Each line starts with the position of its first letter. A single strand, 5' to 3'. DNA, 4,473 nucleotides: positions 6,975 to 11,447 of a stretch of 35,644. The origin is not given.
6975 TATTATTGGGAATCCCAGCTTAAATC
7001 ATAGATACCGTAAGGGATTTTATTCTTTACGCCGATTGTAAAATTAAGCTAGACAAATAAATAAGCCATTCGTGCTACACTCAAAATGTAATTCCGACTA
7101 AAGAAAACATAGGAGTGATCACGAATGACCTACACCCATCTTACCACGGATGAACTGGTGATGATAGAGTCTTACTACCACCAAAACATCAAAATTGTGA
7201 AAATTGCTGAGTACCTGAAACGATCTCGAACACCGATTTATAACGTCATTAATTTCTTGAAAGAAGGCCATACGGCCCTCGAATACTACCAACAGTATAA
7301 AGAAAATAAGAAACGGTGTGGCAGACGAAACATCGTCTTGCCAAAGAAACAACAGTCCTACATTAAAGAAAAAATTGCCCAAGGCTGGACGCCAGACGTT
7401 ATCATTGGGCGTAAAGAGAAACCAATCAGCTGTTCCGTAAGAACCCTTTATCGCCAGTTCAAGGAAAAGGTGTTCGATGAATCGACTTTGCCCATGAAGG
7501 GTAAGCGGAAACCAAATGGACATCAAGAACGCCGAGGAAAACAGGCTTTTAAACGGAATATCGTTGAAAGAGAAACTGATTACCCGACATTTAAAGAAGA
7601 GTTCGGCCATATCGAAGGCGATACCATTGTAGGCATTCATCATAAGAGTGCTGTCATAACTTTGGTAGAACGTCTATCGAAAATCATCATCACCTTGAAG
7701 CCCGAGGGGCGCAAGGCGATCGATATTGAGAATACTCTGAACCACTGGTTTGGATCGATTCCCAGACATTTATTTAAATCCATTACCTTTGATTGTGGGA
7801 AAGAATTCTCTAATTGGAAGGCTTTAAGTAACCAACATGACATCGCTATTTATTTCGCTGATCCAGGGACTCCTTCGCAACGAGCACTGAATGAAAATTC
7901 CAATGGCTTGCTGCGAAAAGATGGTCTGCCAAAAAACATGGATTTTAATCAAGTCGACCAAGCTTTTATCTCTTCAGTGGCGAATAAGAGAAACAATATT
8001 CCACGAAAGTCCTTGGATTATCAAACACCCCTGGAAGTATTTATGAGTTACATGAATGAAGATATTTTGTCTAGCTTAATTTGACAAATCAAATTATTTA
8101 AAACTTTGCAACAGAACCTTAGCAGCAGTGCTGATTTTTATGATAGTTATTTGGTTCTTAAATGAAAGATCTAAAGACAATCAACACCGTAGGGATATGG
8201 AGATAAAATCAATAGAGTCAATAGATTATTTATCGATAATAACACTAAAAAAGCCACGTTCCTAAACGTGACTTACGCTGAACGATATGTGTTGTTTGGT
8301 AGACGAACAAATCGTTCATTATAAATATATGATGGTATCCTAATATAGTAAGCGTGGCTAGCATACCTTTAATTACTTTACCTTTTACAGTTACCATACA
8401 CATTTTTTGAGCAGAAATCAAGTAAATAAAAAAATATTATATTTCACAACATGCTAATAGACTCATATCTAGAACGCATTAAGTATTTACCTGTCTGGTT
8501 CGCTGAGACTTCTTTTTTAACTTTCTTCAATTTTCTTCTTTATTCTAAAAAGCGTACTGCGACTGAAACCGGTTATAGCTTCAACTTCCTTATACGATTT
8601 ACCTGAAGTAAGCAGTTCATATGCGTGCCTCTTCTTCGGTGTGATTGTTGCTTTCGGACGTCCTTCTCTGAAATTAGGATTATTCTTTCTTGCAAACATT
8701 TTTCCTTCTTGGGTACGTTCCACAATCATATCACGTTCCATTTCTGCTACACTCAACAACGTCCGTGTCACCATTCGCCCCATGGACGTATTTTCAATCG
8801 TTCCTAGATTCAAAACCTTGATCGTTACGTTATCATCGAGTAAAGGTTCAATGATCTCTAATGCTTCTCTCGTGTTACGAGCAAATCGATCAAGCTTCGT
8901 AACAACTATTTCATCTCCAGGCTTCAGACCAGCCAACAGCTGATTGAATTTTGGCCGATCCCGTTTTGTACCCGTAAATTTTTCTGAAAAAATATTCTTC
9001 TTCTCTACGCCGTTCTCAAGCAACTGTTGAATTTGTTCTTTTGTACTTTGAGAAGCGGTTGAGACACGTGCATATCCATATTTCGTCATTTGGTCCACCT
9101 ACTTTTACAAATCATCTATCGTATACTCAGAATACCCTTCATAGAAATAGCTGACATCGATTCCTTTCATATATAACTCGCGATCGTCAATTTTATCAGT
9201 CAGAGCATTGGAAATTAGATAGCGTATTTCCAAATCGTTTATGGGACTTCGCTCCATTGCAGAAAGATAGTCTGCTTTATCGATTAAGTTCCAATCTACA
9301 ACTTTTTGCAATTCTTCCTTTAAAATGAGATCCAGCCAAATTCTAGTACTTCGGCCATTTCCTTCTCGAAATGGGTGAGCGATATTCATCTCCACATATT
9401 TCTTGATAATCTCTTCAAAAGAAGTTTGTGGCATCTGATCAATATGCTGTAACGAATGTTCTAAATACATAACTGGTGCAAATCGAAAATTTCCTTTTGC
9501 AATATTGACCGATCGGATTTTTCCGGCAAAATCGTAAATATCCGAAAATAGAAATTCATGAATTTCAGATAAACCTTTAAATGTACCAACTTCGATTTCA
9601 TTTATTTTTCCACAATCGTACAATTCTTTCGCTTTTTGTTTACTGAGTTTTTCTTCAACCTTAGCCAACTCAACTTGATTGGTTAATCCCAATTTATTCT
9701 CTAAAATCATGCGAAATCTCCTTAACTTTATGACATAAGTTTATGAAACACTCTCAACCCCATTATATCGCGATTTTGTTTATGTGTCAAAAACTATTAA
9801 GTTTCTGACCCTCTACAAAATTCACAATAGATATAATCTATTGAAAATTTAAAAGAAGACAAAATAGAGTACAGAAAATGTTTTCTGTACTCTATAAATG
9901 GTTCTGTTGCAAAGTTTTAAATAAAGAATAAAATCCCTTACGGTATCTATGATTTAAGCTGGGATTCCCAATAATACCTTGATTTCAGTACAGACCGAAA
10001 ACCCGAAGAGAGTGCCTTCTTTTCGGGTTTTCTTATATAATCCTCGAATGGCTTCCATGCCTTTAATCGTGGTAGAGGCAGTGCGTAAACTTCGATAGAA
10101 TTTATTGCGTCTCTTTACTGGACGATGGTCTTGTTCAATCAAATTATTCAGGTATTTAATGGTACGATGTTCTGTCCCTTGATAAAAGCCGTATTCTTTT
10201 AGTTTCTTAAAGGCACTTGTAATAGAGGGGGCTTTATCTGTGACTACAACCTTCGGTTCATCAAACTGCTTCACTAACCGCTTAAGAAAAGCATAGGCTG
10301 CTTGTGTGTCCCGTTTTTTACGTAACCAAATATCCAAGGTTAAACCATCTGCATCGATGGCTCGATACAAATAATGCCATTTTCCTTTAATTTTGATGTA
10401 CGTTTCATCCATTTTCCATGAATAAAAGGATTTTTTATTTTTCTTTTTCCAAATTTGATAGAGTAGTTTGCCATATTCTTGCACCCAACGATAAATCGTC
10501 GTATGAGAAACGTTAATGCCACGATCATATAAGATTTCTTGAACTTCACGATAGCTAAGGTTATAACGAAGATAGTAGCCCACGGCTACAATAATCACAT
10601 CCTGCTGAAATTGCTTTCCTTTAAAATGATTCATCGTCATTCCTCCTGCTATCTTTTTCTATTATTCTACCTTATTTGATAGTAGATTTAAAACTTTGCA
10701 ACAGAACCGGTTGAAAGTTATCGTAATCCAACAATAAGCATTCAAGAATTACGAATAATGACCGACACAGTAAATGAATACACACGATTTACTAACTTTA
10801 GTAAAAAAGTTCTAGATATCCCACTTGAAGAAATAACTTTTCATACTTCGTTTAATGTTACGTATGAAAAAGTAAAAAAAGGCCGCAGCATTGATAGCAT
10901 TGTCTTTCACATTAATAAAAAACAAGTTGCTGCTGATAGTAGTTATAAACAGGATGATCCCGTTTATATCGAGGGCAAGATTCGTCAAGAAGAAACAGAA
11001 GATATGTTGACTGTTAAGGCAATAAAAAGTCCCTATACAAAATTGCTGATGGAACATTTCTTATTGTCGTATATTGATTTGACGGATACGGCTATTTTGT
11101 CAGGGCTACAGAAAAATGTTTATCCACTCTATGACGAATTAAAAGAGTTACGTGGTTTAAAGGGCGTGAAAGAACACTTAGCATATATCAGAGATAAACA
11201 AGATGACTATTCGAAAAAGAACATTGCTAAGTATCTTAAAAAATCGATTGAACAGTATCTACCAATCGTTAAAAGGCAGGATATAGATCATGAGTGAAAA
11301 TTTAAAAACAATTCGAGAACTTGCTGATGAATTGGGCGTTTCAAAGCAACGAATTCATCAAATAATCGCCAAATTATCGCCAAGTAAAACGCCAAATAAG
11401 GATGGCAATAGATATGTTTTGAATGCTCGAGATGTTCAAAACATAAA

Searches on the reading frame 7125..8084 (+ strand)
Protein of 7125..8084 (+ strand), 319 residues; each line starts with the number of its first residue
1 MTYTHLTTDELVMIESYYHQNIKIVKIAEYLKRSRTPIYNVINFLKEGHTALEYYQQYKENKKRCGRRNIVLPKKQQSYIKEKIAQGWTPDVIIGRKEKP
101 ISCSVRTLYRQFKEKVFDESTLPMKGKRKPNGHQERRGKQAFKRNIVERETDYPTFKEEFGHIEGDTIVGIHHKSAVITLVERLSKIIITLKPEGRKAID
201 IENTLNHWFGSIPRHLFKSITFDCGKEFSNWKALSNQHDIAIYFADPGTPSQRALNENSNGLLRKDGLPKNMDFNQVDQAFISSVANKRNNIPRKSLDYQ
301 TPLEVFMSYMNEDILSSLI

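Call 57: search_protein_families(library=ncbifam, proteins=[window:7125-8084:+], max_evalue=0.00001)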
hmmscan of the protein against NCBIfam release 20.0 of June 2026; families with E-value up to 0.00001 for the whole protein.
window:7125-8084:+ (319 aa): 1 family
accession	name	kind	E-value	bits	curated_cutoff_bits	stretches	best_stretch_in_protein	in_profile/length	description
NF033563.0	transpos_IS30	equivalog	6.2e-79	265.5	80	1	38-295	3-267/267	IS30 family transposase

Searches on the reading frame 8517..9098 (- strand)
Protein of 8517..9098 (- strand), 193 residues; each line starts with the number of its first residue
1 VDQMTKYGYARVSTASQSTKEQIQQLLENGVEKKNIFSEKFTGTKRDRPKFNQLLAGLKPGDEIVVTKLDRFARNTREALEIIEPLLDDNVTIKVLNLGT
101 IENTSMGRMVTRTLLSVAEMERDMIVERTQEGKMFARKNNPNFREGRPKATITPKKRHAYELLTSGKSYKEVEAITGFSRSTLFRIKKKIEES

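Call 57: search_protein_families(library=ncbifam, proteins=[window:8517-9098:-], max_evalue=0.00001)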
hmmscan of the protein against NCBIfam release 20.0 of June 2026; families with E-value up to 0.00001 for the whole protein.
window:8517-9098:- (193 aa): 5 families
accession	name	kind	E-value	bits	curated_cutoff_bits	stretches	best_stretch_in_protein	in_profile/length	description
NF041201.1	recomb_XisF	equivalog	2.8e-23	82.6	375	1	6-140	1-140/465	fdxN element excision recombinase XisF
NF009949.0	PRK13413.1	equivalog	1.1e-14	54.6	272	1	7-189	3-195/203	master DNA invertase Mpi family serine-type recombinase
NF047343.1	SCCmet_CcrB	equivalog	1.5e-12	47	900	1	8-134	11-149/542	cassette chromosome recombinase CcrB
NF047344.1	SCCmet_CcrA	equivalog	7e-08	32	700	1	7-132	5-138/442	cassette chromosome recombinase CcrA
NF033518.0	transpos_IS607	equivalog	1.6e-07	31.1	110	1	6-96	56-152/187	IS607 family transposase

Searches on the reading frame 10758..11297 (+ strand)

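Call 57: search_protein_families(library=ncbifam, proteins=[window:10758-11297:+], max_evalue=0.00001)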
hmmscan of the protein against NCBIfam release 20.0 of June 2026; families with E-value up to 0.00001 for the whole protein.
window:10758-11297:+ (179 aa): 1 family
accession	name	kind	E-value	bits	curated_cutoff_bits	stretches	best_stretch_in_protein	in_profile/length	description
NF038290.1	repM_Acin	exception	1.7e-11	44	250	1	6-66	177-237/304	replication initiation protein RepM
